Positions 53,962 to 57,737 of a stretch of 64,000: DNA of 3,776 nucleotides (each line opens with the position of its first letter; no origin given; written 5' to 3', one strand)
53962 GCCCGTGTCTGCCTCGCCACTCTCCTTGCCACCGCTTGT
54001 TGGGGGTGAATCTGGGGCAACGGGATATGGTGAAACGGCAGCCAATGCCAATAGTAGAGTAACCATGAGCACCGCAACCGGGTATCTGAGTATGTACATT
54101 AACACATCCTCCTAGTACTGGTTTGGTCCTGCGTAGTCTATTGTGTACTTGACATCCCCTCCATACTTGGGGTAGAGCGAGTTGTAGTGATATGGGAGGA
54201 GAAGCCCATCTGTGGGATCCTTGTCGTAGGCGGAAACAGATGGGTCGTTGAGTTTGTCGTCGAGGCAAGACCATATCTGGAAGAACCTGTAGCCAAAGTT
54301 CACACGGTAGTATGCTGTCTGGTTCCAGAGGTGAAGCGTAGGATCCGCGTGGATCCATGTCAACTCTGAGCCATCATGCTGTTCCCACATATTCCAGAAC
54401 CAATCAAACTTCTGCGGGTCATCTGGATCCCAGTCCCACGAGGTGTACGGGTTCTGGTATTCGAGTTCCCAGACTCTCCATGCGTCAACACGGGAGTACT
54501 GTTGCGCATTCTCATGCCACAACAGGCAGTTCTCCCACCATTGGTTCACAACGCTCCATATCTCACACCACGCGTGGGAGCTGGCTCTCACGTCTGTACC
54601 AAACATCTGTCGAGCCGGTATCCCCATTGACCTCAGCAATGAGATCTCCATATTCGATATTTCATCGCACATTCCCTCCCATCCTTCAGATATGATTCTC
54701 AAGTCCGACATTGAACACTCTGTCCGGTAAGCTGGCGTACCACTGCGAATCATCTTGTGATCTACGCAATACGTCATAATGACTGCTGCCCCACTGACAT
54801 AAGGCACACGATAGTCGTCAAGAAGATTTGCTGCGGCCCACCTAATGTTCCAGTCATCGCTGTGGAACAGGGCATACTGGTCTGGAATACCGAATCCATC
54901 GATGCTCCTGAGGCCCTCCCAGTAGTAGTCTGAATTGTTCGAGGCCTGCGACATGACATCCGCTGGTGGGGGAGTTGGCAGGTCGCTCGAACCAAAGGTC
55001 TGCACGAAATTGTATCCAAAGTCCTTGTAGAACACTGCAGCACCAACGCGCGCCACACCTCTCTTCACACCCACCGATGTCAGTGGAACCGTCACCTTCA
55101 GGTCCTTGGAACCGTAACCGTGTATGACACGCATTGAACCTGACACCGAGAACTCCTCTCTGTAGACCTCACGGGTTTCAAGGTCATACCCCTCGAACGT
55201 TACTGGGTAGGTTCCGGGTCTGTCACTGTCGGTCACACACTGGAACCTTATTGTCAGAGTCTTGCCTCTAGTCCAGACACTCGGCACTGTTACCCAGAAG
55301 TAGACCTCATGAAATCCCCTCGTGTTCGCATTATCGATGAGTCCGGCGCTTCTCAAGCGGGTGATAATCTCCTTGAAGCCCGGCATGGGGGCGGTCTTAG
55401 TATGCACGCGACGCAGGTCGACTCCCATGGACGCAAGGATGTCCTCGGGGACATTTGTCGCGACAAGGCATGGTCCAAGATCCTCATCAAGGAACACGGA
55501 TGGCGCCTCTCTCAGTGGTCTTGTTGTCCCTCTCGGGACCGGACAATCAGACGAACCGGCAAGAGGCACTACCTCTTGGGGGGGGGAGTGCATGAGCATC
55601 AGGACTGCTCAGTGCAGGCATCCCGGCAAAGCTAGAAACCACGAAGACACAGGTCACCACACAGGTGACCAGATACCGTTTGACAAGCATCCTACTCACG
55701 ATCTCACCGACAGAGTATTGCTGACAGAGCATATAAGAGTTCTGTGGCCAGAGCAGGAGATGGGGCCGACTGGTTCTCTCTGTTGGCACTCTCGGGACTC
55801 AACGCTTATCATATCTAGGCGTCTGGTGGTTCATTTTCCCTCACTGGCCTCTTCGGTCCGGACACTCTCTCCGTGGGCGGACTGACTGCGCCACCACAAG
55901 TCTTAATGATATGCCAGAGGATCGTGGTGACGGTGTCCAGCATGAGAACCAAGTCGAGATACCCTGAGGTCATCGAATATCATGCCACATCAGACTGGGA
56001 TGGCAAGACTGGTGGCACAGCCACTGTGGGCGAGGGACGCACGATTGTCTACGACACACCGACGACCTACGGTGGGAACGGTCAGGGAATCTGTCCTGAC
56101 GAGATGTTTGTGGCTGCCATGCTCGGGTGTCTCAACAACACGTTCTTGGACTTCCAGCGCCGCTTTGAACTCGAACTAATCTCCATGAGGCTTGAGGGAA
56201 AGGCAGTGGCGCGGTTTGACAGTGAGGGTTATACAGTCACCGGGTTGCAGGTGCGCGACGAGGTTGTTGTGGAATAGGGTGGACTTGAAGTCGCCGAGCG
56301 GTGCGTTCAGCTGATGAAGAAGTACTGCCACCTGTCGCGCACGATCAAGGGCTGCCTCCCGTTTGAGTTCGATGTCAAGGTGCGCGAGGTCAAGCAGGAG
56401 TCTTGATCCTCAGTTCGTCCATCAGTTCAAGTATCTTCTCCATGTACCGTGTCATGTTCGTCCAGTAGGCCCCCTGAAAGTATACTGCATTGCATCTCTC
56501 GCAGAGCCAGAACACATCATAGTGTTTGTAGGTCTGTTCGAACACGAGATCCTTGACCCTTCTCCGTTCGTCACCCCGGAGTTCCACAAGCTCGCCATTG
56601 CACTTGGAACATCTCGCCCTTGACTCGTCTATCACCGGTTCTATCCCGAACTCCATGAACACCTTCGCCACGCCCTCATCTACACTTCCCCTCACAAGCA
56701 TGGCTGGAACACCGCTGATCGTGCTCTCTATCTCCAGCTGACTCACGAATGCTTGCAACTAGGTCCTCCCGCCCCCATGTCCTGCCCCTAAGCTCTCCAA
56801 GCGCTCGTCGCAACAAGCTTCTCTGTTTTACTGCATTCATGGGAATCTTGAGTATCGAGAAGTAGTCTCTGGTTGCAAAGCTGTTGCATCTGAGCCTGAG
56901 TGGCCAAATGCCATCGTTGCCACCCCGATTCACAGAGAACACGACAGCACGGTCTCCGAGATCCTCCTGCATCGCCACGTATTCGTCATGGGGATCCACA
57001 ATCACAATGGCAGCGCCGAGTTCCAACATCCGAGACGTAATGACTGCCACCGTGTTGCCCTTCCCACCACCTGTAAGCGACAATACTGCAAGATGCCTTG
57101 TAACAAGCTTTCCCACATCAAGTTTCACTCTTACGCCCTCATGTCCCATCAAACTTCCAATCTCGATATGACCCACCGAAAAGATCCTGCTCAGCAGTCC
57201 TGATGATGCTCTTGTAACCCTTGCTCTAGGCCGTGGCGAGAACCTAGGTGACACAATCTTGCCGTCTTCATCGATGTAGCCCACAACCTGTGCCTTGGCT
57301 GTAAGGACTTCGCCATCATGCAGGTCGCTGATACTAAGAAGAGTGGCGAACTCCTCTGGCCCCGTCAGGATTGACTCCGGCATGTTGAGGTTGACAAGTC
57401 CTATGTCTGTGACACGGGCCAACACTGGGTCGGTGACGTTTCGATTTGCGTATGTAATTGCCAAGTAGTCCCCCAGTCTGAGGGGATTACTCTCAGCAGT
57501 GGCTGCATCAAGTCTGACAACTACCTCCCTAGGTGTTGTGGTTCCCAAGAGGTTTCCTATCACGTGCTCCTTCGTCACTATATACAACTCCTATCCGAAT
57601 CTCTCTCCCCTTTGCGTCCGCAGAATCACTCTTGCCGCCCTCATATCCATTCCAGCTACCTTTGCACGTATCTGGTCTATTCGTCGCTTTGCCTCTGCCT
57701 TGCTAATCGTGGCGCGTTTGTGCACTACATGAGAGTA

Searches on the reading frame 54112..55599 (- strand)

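Call 22: search_protein_families(library=pfam, proteins=[window:54112-55599:-], max_evalue=0.01)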
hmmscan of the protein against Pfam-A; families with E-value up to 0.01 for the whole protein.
window:54112-55599:- (495 aa): 1 family
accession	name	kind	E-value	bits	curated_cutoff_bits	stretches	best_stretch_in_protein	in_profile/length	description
PF01841.26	Transglut_core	-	7.5e-09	36.3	23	1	271-355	18-104/108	Transglutaminase-like superfamily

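Call 27: search_protein_families(library=padloc, proteins=[window:54112-55599:-], max_evalue=0.01)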
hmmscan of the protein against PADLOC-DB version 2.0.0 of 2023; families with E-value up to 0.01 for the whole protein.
window:54112-55599:- (495 aa): 0 families

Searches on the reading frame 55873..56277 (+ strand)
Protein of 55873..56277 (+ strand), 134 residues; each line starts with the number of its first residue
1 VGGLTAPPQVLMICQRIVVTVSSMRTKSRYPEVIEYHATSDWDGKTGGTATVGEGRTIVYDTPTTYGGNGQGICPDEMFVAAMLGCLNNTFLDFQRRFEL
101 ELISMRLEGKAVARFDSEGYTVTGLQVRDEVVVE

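Call 68: search_protein_families(library=pfam, proteins=[window:55873-56277:+], max_evalue=0.01)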
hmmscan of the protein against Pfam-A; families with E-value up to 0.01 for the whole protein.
window:55873-56277:+ (134 aa): 1 family
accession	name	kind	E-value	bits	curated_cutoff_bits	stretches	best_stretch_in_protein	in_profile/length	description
PF02566.24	OsmC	-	9.7e-05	23.2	27.5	1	68-128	1-60/100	OsmC-like protein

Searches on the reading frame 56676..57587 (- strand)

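Call 22: search_protein_families(library=pfam, proteins=[window:56676-57587:-], max_evalue=0.01)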
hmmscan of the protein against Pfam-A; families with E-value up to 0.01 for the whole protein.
window:56676-57587:- (303 aa): 3 families
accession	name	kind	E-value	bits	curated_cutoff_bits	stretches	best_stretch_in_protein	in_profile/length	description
PF01935.23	DUF87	-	1.1e-31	111.1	23.2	1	141-285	1-145/220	Helicase HerA, central domain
PF09378.16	HAS-barrel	-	6.4e-05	23.4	25.2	1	10-106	1-89/90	HAS barrel domain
PF25163.1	UBA_RNF31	-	0.00097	19.2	27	1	248-280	5-37/57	E3 ubiquitin-protein ligase RNF31, UBA domain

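Call 27: search_protein_families(library=padloc, proteins=[window:56676-57587:-], max_evalue=0.01)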
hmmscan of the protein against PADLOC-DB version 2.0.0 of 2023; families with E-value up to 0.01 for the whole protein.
window:56676-57587:- (303 aa): 14 families
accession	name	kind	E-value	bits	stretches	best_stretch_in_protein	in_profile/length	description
PDLC04105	HerA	-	4.7e-15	53.1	1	138-220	141-221/576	-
PDLC04098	HerA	-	7.5e-11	39.3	1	142-275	153-294/686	-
PDLC04103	HerA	-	1.2e-10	38.4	1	140-209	149-218/579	-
PDLC02185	HerA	-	2.9e-09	34.2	1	140-211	141-213/585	-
PDLC04100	HerA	-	3.2e-08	30.7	1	141-214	142-215/580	-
PDLC04101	HerA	-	7.2e-08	29.6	1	140-211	145-217/400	-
PDLC04102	HerA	-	2.4e-07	27.5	1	140-213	152-232/654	-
PDLC04099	HerA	-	4.8e-07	27.3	1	140-206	146-213/214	-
PDLC04107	HerA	-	2.6e-06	24.7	1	156-211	162-219/306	-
PDLC04097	HerA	-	1.7e-05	21.7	1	99-268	93-273/618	-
PDLC04140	mad8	-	4.4e-05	21.2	1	157-243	23-101/314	mads_8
PDLC04106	HerA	-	4.5e-05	20.2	1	141-193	153-206/667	-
PDLC01055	HerA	-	6e-05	20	1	122-219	113-215/532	Type III coevolved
PDLC02188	HerA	-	0.0028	14.6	1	142-188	123-169/578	-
